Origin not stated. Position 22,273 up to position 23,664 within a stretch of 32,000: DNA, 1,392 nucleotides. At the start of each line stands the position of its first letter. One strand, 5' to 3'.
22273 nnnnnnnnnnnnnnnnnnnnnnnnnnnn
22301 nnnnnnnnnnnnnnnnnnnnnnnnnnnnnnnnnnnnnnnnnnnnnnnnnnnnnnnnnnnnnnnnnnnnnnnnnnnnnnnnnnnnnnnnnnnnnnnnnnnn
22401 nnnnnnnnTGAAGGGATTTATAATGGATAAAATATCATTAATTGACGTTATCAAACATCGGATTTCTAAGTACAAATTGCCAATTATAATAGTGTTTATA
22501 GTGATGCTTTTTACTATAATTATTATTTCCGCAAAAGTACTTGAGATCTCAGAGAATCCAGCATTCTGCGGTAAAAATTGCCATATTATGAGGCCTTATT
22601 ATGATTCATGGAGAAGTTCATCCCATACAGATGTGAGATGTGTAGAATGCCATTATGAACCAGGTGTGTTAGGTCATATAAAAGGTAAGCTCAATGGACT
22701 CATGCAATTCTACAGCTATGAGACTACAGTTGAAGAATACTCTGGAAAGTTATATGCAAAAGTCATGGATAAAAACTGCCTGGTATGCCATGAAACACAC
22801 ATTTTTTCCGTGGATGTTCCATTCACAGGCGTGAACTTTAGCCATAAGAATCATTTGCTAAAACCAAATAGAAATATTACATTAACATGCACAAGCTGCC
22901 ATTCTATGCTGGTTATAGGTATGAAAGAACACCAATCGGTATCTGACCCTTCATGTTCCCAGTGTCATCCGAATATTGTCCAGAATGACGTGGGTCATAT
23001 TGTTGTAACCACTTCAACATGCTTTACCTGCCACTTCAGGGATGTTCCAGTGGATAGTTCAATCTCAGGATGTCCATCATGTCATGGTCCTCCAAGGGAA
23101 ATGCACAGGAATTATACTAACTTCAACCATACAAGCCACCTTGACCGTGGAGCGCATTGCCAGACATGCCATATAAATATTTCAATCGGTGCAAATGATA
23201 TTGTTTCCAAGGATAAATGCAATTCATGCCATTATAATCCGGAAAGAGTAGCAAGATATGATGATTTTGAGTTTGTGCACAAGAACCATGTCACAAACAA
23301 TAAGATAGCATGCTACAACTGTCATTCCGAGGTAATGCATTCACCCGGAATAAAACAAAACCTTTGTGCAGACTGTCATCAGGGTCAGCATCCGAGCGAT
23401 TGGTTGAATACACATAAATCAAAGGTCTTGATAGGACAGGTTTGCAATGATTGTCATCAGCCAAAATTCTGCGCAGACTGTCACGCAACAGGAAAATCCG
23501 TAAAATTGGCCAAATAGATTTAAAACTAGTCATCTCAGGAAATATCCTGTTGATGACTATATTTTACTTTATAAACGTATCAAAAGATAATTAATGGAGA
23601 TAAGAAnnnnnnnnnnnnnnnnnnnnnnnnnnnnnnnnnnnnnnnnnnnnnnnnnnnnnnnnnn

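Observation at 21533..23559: Two-gene module: quinol-dehydrogenase-like 13-haem membrane cytochrome plus lipid-anchored pentahaem partner, a self-contained membrane-to-surface electron conduit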

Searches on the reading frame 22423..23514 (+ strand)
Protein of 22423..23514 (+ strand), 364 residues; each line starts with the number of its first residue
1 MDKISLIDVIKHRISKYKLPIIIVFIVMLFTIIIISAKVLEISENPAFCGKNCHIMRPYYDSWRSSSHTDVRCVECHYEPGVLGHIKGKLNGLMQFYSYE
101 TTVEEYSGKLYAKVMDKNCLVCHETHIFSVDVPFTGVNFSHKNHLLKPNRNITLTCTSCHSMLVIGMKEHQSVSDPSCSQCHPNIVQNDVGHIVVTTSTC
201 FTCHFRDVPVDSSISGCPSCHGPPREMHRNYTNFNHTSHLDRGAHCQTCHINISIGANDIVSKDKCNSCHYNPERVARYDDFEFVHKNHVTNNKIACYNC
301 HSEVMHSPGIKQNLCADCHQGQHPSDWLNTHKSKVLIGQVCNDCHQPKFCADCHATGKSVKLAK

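Call 4: search_protein_families(library=pfam, proteins=[window:22423-23514:+], max_evalue=1)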
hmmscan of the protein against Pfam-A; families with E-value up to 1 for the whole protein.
window:22423-23514:+ (364 aa): 4 families
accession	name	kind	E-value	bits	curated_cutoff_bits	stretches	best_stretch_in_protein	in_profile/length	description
PF14537.11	Cytochrom_c3_2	-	6.1e-14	52.7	25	4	239-320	2-79/79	Cytochrome c3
PF14522.11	Cytochrome_C7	-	1.1e-12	48.1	24.8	4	137-204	1-66/67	Cytochrome c7 and related cytochrome c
PF02085.21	Cytochrom_CIII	-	2.1e-10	41.3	22.9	5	230-319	19-101/101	Class III cytochrome C family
PF22113.1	Mtrc-MtrF_II-IV_dom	-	5.8e-07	29.6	30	3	259-306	2-40/176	Outer membrane cytochrome MtrC/MtrF-like, domains II/IV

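Call 5: search_protein_families(library=ncbifam, proteins=[window:22423-23514:+], max_evalue=1)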
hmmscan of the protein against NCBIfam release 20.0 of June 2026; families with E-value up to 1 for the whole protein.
window:22423-23514:+ (364 aa): 4 families
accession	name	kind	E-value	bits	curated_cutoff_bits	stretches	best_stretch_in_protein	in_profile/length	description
TIGR03153.1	cytochr_NrfH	equivalog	5.9e-18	65.3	134.2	2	22-161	4-134/138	cytochrome c nitrite reductase small subunit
NF011606.0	PRK15032.1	equivalog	2.9e-06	26.7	455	1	19-98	18-102/390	pentaheme c-type cytochrome TorC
TIGR03146.1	cyt_nit_nrfB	equivalog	0.25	11.6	166.6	1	64-162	34-118/145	cytochrome c nitrite reductase pentaheme subunit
TIGR04420.1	Sec_Non_Glob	hypoth_equivalog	0.5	10.1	90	1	12-37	199-224/243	SRP-less Sec system protein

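Call 6: find_homologous_proteins(query=window:22423-23514:+)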
Query window:22423-23514:+ (364 aa): 408 proteins with E <= 0.001 among 2534 candidates; the best 120 are listed.
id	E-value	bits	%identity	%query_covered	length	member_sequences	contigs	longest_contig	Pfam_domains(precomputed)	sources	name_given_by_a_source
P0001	1.0e-213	727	82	100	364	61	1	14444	PF14537.12,PF02085.22,PF14522.12,PF22113.2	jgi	jgi:hypothetical protein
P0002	1.0e-208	711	81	100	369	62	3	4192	PF14537.12,PF02085.22,PF14522.12,PF22113.2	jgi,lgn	-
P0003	3.7e-207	706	79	100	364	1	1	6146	PF14537.12,PF02085.22,PF14522.12,PF22113.2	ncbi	-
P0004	4.8e-207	705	80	99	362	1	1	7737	PF14537.12,PF03264.20,PF02085.22,PF14522.12,PF22113.2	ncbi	-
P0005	8.0e-197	672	77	99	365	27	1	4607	PF14537.12,PF02085.22,PF14522.12,PF22113.2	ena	-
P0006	2.8e-195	667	75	98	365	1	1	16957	PF14537.12,PF02085.22,PF14522.12,PF22113.2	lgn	-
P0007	2.7e-194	663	76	98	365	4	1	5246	PF14537.12,PF03264.20,PF02085.22,PF14522.12,PF22113.2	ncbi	-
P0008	4.3e-194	663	75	100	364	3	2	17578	PF14537.12,PF02085.22,PF14522.12,PF22113.2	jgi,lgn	-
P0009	3.2e-193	660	76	98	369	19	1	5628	PF14537.12,PF03264.20,PF02085.22,PF14522.12,PF22113.2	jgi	jgi:hypothetical protein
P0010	5.3e-192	656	75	98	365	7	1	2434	PF14537.12,PF03264.20,PF02085.22,PF14522.12,PF22113.2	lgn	-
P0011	4.4e-191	653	74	99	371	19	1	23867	PF14537.12,PF14522.12,PF22113.2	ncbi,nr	ncbi:MAG: cytochrome c3 family protein [Candidatus Methanoperedens sp.]|nr:cytochrome c3 family prot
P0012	1.7e-190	651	75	98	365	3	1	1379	PF14537.12,PF03264.20,PF02085.22,PF14522.12,PF22113.2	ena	-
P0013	1.5e-189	648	75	100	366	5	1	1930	PF09699.16,PF14537.12,PF03264.20,PF02085.22,PF14522.12,PF22113.2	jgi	jgi:hypothetical protein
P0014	1.6e-189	648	74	98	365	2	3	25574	PF14537.12,PF03264.20,PF02085.22,PF14522.12,PF22113.2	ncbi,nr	ncbi:MAG: cytochrome c3 family protein [Candidatus Methanoperedens sp.]|nr:cytochrome c3 family prot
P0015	1.2e-188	645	73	98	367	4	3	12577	PF14537.12,PF14522.12,PF22113.2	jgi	jgi:hypothetical protein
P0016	4.4e-188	643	75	98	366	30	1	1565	PF14537.12,PF03264.20,PF14522.12,PF22113.2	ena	-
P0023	3.2e-184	630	71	99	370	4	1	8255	PF14537.12,PF03264.20,PF02085.22,PF14522.12,PF22113.2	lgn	-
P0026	2.6e-183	627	72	97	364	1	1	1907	PF14537.12,PF03264.20,PF02085.22,PF14522.12,PF22113.2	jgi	jgi:hypothetical protein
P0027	3.7e-183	627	71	97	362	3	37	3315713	PF14537.12,PF03264.20,PF02085.22,PF14522.12,PF22113.2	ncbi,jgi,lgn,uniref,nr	ncbi:DnaJ-class molecular chaperone with C-terminal Zn finger domain [Candidatus Methanoperedens nit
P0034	9.6e-182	622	71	100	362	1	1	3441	PF14537.12,PF03264.20,PF02085.22,PF14522.12,PF22113.2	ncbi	-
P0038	9.0e-177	606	70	100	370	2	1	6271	PF14537.12,PF03264.20,PF02085.22,PF14522.12,PF22113.2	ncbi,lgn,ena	-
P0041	1.6e-175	601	69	99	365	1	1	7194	PF14537.12,PF03264.20,PF02085.22,PF14522.12,PF22113.2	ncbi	-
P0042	7.3e-175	599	70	99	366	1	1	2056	PF14537.12,PF03264.20,PF02085.22,PF14522.12,PF22113.2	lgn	-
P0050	1.8e-166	572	66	99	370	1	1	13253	PF14537.12,PF03264.20,PF02085.22,PF14522.12,PF22113.2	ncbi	-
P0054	4.5e-161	554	63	99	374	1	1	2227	PF14537.12,PF03264.20,PF02085.22,PF14522.12,PF22113.2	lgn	-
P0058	1.3e-125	437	55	97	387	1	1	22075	PF09699.16,PF14537.12,PF03264.20,PF02085.22,PF14522.12,PF22113.2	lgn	-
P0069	1.0e-76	276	51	59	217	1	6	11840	PF14537.12,PF03264.20,PF14522.12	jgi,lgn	-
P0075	4.2e-71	258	55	51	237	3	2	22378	PF14537.12,PF03264.20,PF02085.22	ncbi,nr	ncbi:MAG: cytochrome c3 family protein [Candidatus Methanoperedens sp.]|nr:cytochrome c3 family prot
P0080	6.2e-63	231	41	69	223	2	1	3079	PF14537.12,PF03264.20,PF14522.12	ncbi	-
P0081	1.9e-60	223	33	92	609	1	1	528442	PF09699.16,PF14537.12,PF03264.20,PF02085.22,PF14522.12,PF22113.2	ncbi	-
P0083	1.0e-56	210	37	81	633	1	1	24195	PF14537.12,PF03264.20,PF02085.22,PF14522.12,PF22113.2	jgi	-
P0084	6.0e-56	208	36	90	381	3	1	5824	PF14537.12,PF03264.20,PF02085.22,PF14522.12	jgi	jgi:nitrate/TMAO reductase-like tetraheme cytochrome c subunit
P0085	6.7e-56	208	35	78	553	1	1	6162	PF14537.12,PF03264.20,PF02085.22,PF14522.12,PF22113.2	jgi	jgi:hypothetical protein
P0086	7.8e-56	208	36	83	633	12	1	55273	PF14537.12,PF03264.20,PF02085.22,PF14522.12,PF22113.2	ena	-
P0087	8.8e-56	207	35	92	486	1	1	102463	PF14537.12,PF03264.20,PF02085.22,PF14522.12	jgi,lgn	jgi:nitrate/TMAO reductase-like tetraheme cytochrome c subunit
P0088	2.6e-55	206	36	82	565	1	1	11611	PF14537.12,PF03264.20,PF02085.22,PF14522.12,PF22113.2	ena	-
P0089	2.7e-55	206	37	82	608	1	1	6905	PF14537.12,PF03264.20,PF02085.22,PF14522.12,PF22113.2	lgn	-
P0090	2.7e-55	206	38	76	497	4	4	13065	PF14537.12,PF03264.20,PF02085.22,PF14522.12,PF22113.2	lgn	-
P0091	1.1e-54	204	36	79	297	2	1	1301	PF14537.12,PF03264.20,PF02085.22,PF14522.12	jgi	-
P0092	4.9e-54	202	36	85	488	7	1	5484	PF14537.12,PF03264.20,PF02085.22,PF14522.12,PF22113.2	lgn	-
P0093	5.9e-54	201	33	84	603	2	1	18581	PF14537.12,PF03264.20,PF02085.22,PF14522.12,PF22113.2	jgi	jgi:nitrate/TMAO reductase-like tetraheme cytochrome c subunit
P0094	8.3e-54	201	34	84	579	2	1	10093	PF14537.12,PF03264.20,PF02085.22,PF14522.12,PF22113.2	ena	-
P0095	1.4e-53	200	36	92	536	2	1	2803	PF14537.12,PF03264.20,PF02085.22,PF14522.12,PF22113.2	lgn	-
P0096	6.4e-53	198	38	82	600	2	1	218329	PF14537.12,PF03264.20,PF02085.22,PF00072.31,PF14522.12,PF22113.2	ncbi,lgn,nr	ncbi:MAG: response regulator [Candidatus Schekmanbacteria bacterium]|nr:response regulator [Candidat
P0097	7.5e-53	198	35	86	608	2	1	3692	PF14537.12,PF03264.20,PF02085.22,PF14522.12,PF22113.2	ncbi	ncbi:MAG: cytochrome c3 family protein, partial [Fidelibacterota bacterium]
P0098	9.1e-53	197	35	86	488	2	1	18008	PF14537.12,PF03264.20,PF02085.22,PF14522.12,PF22113.2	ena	-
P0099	9.1e-53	197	35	89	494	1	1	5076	PF09699.16,PF14537.12,PF03264.20,PF02085.22,PF14522.12,PF22113.2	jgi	-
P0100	1.4e-52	197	36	79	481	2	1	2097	PF14537.12,PF03264.20,PF02085.22,PF14522.12,PF22113.2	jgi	jgi:predicted CXXCH cytochrome family protein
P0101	3.0e-52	196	38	83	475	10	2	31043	PF14537.12,PF03264.20,PF02085.22,PF14522.12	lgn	-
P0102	3.4e-52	196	33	88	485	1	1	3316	PF09699.16,PF14537.12,PF03264.20,PF02085.22,PF14522.12,PF22113.2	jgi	jgi:predicted CXXCH cytochrome family protein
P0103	6.6e-52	195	33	83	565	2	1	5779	PF14537.12,PF03264.20,PF02085.22,PF14522.12,PF22113.2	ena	-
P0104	7.0e-52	195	36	79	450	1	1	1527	PF14537.12,PF03264.20,PF02085.22,PF14522.12,PF22113.2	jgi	jgi:predicted CXXCH cytochrome family protein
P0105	8.0e-52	194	36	88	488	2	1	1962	PF14537.12,PF03264.20,PF02085.22,PF14522.12,PF22113.2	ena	-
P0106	1.7e-51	193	34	82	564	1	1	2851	PF09699.16,PF14537.12,PF03264.20,PF02085.22,PF14522.12,PF22113.2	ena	-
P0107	1.7e-51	193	38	78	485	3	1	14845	PF14537.12,PF03264.20,PF02085.22,PF14522.12,PF22113.2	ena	-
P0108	1.8e-51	193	32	96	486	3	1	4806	PF09699.16,PF14537.12,PF03264.20,PF02085.22,PF14522.12,PF22113.2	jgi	jgi:predicted CXXCH cytochrome family protein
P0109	1.9e-51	193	34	93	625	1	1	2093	PF14537.12,PF03264.20,PF02085.22,PF14522.12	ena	-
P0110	2.0e-51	193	34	78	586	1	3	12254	PF14537.12,PF03264.20,PF02085.22,PF14522.12,PF22113.2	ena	-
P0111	2.0e-51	193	37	80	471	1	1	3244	PF14537.12,PF03264.20,PF02085.22,PF14522.12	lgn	-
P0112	2.2e-51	193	36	77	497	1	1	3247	PF14537.12,PF03264.20,PF02085.22,PF14522.12,PF22113.2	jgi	jgi:nitrate/TMAO reductase-like tetraheme cytochrome c subunit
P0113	2.4e-51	193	36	82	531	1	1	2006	PF14537.12,PF03264.20,PF02085.22,PF14522.12,PF22113.2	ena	-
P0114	3.3e-51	192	36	81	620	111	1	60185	PF14537.12,PF03264.20,PF02085.22,PF14522.12,PF22113.2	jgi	jgi:nitrate/TMAO reductase-like tetraheme cytochrome c subunit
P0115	1.4e-50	190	35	80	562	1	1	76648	PF14537.12,PF03264.20,PF02085.22,PF14522.12,PF22113.2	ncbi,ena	-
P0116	1.4e-50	190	37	83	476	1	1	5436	PF14537.12,PF03264.20,PF02085.22,PF14522.12,PF22113.2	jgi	-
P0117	2.1e-50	190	36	81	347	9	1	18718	PF14537.12,PF03264.20,PF02085.22,PF14522.12,PF22113.2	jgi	jgi:nitrate/TMAO reductase-like tetraheme cytochrome c subunit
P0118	3.8e-50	189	37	78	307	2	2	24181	PF14537.12,PF03264.20,PF02085.22,PF14522.12,PF22113.2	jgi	jgi:nitrate/TMAO reductase-like tetraheme cytochrome c subunit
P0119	3.9e-50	189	37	78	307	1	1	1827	PF14537.12,PF03264.20,PF02085.22,PF14522.12,PF22113.2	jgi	jgi:nitrate/TMAO reductase-like tetraheme cytochrome c subunit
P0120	6.4e-50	188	36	83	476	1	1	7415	PF14537.12,PF03264.20,PF14522.12,PF22113.2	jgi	jgi:nitrate/TMAO reductase-like tetraheme cytochrome c subunit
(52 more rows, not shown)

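Call 9: find_encoding_contigs(protein=P0027, flank=6000, max_places=3)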
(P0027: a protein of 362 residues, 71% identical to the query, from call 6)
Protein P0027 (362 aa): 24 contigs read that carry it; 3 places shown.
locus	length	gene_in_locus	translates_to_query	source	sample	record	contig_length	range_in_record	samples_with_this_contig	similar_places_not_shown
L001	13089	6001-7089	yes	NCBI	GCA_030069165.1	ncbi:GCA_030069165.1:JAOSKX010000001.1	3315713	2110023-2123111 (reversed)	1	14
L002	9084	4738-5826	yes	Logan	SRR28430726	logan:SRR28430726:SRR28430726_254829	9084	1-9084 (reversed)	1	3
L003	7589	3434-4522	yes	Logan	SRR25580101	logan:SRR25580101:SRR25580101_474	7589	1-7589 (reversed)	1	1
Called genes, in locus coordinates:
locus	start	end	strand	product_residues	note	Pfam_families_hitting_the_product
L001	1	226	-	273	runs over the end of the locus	PF01513:NAD_kinase, PF20143:NAD_kinase_C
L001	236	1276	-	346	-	PF03144:GTP_EFTU_D2 (weak)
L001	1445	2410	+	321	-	PF14522:Cytochrome_C7 (faint), PF02335:Cytochrom_C552 (weak), PF14537:Cytochrom_c3_2 (weak)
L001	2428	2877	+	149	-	PF14522:Cytochrome_C7 (weak)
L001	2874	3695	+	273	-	PF00037:Fer4 (weak), PF12797:Fer4_2 (weak), PF12838:Fer4_7, PF13183:Fer4_8 (weak), PF13237:Fer4_10 (weak), PF13247:Fer4_11, PF00037:Fer4 (weak), PF12837:Fer4_6 (weak), +8 more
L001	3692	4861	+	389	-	PF03916:NrfD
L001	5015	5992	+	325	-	PF09699:Paired_CXXCH_1 (faint), PF14522:Cytochrome_C7 (faint), PF14537:Cytochrom_c3_2 (faint), PF22113:Mtrc-MtrF_II-IV_dom (weak)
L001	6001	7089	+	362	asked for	PF03264:Cytochrom_NNT, PF22113:Mtrc-MtrF_II-IV_dom (faint), PF02085:Cytochrom_CIII (weak), PF14522:Cytochrome_C7 (weak), PF14537:Cytochrom_c3_2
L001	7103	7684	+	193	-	PF05175:MTS, PF06325:PrmA (weak), PF13489:Methyltransf_23 (faint), PF13847:Methyltransf_31 (weak), PF08241:Methyltransf_11 (weak), PF13649:Methyltransf_25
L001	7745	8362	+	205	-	PF01885:PTS_2-RNA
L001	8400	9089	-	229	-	PF02163:Peptidase_M50 (faint)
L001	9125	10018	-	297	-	PF22700:MVD-like_N (weak), PF00288:GHMP_kinases_N, PF08544:GHMP_kinases_C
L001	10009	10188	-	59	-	PF04008:Adenosine_kin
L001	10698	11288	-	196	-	-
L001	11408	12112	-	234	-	PF07505:DUF5131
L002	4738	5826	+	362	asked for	PF03264:Cytochrom_NNT, PF22113:Mtrc-MtrF_II-IV_dom (faint), PF02085:Cytochrom_CIII (weak), PF14522:Cytochrome_C7 (weak), PF14537:Cytochrom_c3_2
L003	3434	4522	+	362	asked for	PF03264:Cytochrom_NNT, PF22113:Mtrc-MtrF_II-IV_dom (faint), PF02085:Cytochrom_CIII (weak), PF14522:Cytochrome_C7 (weak), PF14537:Cytochrom_c3_2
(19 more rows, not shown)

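Call 10: find_encoding_contigs(protein=P0058, flank=6000, max_places=2)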
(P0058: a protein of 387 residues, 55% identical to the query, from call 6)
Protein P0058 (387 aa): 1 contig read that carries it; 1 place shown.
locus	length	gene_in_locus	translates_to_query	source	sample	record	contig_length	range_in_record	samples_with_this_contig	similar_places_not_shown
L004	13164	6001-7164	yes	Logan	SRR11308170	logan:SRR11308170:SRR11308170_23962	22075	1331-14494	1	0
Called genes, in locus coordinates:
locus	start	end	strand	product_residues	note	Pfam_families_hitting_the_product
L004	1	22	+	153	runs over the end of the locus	PF01035:DNA_binding_1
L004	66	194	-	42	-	-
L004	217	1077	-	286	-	PF02629:CoA_binding, PF13380:CoA_binding_2, PF00549:Ligase_CoA, PF13607:Succ_CoA_lig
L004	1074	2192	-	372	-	PF08442:ATP-grasp_2, PF13549:ATP-grasp_5 (weak), PF24948:Citrate_synth_N, PF00549:Ligase_CoA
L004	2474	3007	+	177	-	PF09824:ArsR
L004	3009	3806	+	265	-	PF13412:HTH_24 (weak), PF12802:MarR_2 (weak), PF25211:DUF7839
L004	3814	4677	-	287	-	PF01040:UbiA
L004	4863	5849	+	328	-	-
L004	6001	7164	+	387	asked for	PF03264:Cytochrom_NNT, PF14522:Cytochrome_C7 (faint), PF22113:Mtrc-MtrF_II-IV_dom (faint), PF09699:Paired_CXXCH_1 (faint), PF02085:Cytochrom_CIII (weak), PF14537:Cytochrom_c3_2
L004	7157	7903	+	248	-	PF00705:PCNA_N, PF02747:PCNA_C (weak)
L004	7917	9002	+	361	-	PF26466:DNA_primase_lrg_N (faint), PF04104:DNA_primase_lrg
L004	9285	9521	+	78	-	PF01191:RNA_pol_Rpb5_C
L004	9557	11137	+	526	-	PF04563:RNA_pol_Rpb2_1, PF04561:RNA_pol_Rpb2_2, PF04565:RNA_pol_Rpb2_3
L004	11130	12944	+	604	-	PF04566:RNA_pol_Rpb2_4, PF04567:RNA_pol_Rpb2_5, PF00562:RNA_pol_Rpb2_6, PF04560:RNA_pol_Rpb2_7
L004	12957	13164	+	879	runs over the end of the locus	PF04997:RNA_pol_Rpb1_1, PF00623:RNA_pol_Rpb1_2, PF04983:RNA_pol_Rpb1_3, PF05000:RNA_pol_Rpb1_4, PF04998:RNA_pol_Rpb1_5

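Call 11: find_related_loci(query=window:22423-23514:+, collection=genome_contigs, flank=8000)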
Query window:22423-23514:+ (364 aa) in genome_contigs; peptide patterns used: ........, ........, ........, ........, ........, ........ (x = any residue, [..] = any of these).
106 stretches matched a pattern; 65 encode a relative of the query (tblastn E <= 1e-3); 62 distinct loci.
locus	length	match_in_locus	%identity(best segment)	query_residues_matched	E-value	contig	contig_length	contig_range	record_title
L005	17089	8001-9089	82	1-363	0e+0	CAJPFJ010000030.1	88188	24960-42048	Methanosarcinales archaeon isolate METP1 genome assembly, contig: CONTIG_30, whole genome shotgun sequence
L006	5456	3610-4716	82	1-364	0e+0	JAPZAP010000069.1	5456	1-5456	MAG: Candidatus Methanoperedens sp. isolate SR-VP_0-2cm_41_45 SR-VP_0-2_scaffold_141_3878128, whole genome shotgun seque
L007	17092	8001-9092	82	1-364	0e+0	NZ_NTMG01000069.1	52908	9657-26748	Candidatus Methanoperedens sp. BLZ2 CMPBLZ2contig_254, whole genome shotgun sequence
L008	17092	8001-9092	80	1-364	0e+0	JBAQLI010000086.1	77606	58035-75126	MAG: Candidatus Methanoperedens sp. isolate MFD12032_ilm_asm_bin13 k127_54337, whole genome shotgun sequence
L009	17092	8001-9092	81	1-364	0e+0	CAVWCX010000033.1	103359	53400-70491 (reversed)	MAG: Candidatus Methanoperedenaceae archaeon isolate MFD03899.bin.2.194 genome assembly, contig: contig_7607, whole geno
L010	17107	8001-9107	87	1-364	0e+0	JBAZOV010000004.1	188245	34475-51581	MAG: Candidatus Methanoperedens sp. isolate SO_2017_SWC_14 scaffold_90_c1_LP-4_2017, whole genome shotgun sequence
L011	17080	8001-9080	82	1-360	0e+0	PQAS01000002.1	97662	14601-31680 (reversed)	MAG: Candidatus Methanoperedenaceae archaeon isolate FeB_1 FeB1_2, whole genome shotgun sequence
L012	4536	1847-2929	78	1-361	0e+0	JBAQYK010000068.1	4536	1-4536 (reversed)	MAG: Candidatus Methanoperedens sp. isolate MFD12011_ilm_asm_bin3 k127_131541, whole genome shotgun sequence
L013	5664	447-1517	77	1-357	0e+0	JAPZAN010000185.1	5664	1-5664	MAG: Candidatus Methanoperedens sp. isolate SRVP18_hole-7m-from-trench_1_80cm_43_82 SRVP18_hole-7m-from-trench_1_80cm_sc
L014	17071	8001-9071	78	1-357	0e+0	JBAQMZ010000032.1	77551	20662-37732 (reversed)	MAG: Candidatus Methanoperedens sp. isolate MFD12050_ilm_asm_bin25 k127_72458, whole genome shotgun sequence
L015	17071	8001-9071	77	1-357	0e+0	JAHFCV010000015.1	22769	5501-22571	MAG: Candidatus Methanoperedens sp. isolate nzgw23 NODE_2048_length_22770_cov_4.316835, whole genome shotgun sequence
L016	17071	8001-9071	77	1-357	0e+0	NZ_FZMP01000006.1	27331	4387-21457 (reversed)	Candidatus Methanoperedens nitroreducens isolate Mnv1, whole genome shotgun sequence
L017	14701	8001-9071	77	1-357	0e+0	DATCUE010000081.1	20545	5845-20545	MAG TPA_asm: Candidatus Methanoperedens sp. isolate SMAG_U7350 k141_141495, whole genome shotgun sequence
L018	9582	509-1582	76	1-357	0e+0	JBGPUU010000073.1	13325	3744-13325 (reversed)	MAG: Candidatus Methanoperedens sp. isolate OBJ1_062018_110_35 k141_402503_length_13325_cov_18.0072, whole genome shotgu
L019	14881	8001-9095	75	1-357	0e+0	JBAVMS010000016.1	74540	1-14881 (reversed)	MAG: Candidatus Methanoperedens sp. isolate MFD03797_ilm_asm_bin16 k127_41519, whole genome shotgun sequence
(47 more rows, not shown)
